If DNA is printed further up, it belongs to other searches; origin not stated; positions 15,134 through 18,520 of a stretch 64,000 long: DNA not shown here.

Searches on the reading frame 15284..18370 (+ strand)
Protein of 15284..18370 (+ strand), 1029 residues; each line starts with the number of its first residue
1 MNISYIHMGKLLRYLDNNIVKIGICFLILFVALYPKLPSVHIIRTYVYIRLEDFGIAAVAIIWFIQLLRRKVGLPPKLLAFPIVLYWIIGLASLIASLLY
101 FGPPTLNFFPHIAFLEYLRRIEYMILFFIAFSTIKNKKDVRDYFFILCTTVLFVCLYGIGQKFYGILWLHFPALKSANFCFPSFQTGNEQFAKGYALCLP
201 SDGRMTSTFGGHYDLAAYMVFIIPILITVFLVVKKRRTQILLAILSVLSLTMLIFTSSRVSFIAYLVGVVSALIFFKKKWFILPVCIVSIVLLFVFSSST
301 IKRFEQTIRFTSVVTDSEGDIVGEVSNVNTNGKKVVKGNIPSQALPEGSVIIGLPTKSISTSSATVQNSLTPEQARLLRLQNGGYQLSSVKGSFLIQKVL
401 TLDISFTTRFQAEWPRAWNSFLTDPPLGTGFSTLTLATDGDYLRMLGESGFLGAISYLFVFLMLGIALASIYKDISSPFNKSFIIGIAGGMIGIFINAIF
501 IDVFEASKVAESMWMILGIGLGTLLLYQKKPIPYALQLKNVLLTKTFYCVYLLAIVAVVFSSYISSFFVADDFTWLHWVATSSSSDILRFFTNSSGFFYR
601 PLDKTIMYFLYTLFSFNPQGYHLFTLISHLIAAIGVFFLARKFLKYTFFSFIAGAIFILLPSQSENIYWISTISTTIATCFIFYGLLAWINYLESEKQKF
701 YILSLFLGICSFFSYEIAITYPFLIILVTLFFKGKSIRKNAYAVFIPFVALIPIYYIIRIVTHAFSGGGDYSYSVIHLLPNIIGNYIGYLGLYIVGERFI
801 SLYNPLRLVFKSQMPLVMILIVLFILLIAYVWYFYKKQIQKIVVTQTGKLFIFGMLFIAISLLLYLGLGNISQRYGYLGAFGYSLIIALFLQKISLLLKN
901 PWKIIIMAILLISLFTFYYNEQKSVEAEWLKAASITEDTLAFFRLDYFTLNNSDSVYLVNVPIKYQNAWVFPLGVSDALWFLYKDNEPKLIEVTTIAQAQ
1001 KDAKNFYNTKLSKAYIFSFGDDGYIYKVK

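Call 5: search_protein_families(library=pfam, proteins=[window:15284-18370:+], max_evalue=0.1)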
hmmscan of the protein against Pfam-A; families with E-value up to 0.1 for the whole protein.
window:15284-18370:+ (1029 aa): 1 family
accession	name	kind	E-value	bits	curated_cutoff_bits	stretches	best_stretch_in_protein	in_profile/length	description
PF04932.20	Wzy_C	-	6.7e-05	23.1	31.7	1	245-456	2-147/149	O-Antigen ligase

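Call 6: search_protein_families(library=ncbifam, proteins=[window:15284-18370:+], max_evalue=0.1)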
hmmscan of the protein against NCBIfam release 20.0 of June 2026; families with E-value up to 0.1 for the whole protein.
window:15284-18370:+ (1029 aa): 0 families
